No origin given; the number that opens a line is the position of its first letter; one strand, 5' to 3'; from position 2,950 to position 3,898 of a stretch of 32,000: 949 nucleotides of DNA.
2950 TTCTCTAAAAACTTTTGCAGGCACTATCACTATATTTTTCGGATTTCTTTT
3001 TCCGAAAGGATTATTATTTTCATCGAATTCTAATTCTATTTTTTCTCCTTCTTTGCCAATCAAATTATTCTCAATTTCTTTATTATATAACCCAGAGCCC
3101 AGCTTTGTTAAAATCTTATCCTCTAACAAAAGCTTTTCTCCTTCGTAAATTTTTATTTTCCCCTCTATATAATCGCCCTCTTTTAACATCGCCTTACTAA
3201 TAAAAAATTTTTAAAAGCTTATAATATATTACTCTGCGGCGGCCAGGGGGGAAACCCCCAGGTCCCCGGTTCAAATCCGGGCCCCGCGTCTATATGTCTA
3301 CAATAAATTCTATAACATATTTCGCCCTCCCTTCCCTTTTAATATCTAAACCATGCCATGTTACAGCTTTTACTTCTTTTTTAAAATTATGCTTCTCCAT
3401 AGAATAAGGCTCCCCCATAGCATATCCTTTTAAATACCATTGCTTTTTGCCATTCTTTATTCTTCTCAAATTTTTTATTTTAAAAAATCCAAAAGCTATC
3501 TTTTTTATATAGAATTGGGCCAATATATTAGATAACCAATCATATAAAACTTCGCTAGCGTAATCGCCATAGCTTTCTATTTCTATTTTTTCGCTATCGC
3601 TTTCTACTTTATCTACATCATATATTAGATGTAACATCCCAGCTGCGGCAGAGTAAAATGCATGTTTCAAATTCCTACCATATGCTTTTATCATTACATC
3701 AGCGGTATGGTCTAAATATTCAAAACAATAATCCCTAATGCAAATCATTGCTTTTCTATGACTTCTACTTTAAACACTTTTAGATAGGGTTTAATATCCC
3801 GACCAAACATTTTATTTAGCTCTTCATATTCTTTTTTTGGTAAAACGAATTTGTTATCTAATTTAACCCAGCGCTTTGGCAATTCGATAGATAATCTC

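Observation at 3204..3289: Stand-alone tRNA 3'-half gene with its own promoter and a GC-rich trans-annealing leader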

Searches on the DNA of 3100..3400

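Call 4: search_rna_families(source=window, start=3100, end=3400, threshold=evalue, max_evalue=10, show_alignments=3)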
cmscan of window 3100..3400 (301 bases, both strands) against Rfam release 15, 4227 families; matches with E-value up to 10: 2.
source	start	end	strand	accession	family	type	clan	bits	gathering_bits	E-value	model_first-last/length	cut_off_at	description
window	3249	3286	+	RF01090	RF_site4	Cis-reg; frameshift_element;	-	15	45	3.4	1-66/66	no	Edr gene ribosomal frameshift signal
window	3335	3365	-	RF00214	Retro_dr1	Cis-reg;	-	12.1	42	9.3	1-90/90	no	Retrovirus direct repeat 1 (dr1)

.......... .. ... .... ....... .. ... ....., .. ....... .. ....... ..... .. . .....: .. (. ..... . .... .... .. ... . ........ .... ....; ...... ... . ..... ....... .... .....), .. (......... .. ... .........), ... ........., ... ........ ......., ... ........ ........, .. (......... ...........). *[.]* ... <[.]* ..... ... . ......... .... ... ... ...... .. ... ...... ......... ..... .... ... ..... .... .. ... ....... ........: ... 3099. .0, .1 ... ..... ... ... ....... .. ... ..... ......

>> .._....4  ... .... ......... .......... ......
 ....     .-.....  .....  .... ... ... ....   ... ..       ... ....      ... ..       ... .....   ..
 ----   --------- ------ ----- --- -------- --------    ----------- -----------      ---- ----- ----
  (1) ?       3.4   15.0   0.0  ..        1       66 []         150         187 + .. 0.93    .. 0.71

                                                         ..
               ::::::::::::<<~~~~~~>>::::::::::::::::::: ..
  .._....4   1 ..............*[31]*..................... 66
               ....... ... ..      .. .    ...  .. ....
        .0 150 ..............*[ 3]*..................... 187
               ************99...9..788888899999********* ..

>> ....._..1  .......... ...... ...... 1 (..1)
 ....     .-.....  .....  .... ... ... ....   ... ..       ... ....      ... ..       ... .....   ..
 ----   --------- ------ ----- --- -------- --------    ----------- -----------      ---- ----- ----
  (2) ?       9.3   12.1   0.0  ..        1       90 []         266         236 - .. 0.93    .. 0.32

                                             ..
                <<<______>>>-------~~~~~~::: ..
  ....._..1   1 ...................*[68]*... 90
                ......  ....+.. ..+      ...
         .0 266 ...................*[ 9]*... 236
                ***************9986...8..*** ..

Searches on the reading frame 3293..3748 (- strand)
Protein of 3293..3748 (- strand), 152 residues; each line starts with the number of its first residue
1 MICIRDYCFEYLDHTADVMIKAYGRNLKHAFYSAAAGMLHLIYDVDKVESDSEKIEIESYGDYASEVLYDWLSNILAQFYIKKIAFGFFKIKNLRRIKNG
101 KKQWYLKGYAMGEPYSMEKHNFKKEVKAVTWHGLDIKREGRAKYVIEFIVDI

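Call 7: find_encoding_contigs(protein=window:3293-3748:-, flank=2000, max_places=4)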
Protein window:3293-3748:- (152 aa): 18 contigs read that carry it; 4 places shown.
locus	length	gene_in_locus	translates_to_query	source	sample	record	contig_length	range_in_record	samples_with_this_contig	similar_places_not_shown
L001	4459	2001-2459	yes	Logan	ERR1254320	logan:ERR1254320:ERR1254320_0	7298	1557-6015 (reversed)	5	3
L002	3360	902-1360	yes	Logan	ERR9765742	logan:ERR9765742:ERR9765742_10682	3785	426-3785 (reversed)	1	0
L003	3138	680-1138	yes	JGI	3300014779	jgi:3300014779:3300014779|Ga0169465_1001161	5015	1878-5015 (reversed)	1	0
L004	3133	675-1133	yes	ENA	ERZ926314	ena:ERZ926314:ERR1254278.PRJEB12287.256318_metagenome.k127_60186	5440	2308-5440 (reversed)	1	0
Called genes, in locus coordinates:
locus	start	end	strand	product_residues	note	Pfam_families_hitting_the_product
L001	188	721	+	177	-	-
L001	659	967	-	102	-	PF01035:DNA_binding_1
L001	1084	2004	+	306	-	PF04252:SFM1-like (weak)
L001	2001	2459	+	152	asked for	PF01951:Archease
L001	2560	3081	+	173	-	PF22199:FKBP26_IF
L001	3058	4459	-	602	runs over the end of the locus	PF04851:ResIII, PF00270:DEAD, PF00271:Helicase_C, PF22590:Cas3-like_C_2 (weak), PF19306:WHD_Lhr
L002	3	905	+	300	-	?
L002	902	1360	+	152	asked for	PF01951:Archease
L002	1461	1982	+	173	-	PF22199:FKBP26_IF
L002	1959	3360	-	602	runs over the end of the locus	PF04851:ResIII, PF00270:DEAD, PF00271:Helicase_C, PF22590:Cas3-like_C_2 (weak), PF19306:WHD_Lhr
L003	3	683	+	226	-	?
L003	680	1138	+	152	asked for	PF01951:Archease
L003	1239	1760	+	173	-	PF22199:FKBP26_IF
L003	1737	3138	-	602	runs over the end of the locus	PF04851:ResIII, PF00270:DEAD, PF00271:Helicase_C, PF22590:Cas3-like_C_2 (weak), PF19306:WHD_Lhr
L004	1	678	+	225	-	?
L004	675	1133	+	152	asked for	PF01951:Archease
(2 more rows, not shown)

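Call 17: list_cluster_members(proteins=[window:3293-3748:-, window:2671-3189:-, window:883-2688:+, window:5759-6997:+])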
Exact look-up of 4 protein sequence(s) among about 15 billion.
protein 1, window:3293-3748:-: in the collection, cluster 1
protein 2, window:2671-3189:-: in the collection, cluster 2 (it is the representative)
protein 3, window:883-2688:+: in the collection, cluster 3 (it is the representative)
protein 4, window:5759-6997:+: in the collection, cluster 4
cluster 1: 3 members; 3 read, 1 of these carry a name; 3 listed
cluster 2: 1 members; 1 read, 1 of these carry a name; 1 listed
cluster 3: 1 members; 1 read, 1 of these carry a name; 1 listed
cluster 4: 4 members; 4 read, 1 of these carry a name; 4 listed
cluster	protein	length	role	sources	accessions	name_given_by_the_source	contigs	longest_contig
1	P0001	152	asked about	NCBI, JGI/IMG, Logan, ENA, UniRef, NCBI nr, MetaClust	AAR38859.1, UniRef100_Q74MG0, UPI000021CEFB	NEQ004 [Nanoarchaeum equitans Kin4-M] | NEQ004 n=1 Tax=Nanoarchaeum equitans (strain Kin4-M) TaxID=228908 RepID=Q74MG0_NANEQ | status=active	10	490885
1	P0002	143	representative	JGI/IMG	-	-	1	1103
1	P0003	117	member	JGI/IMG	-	-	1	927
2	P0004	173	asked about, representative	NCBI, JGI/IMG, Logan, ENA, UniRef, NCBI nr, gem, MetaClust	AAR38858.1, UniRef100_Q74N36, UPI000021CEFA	NEQ002 [Nanoarchaeum equitans Kin4-M] | peptidylprolyl isomerase n=1 Tax=Nanoarchaeum equitans (strain Kin4-M) TaxID=228908 ... | status=active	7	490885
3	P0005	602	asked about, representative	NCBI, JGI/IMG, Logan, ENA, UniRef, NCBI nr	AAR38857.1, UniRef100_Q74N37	NEQ003 [Nanoarchaeum equitans Kin4-M] | NEQ003 n=1 Tax=Nanoarchaeum equitans (strain Kin4-M) TaxID=228908 RepID=Q74N37_NANEQ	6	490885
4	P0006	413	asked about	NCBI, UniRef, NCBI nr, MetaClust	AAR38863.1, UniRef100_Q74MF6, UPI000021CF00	NEQ008 [Nanoarchaeum equitans Kin4-M] | tRNA-t(6)A37 methylthiotransferase n=1 Tax=Nanoarchaeum equitans (strain Kin4-M) ... | status=active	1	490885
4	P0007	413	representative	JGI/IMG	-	-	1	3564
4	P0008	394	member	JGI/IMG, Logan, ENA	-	-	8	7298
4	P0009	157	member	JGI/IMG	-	-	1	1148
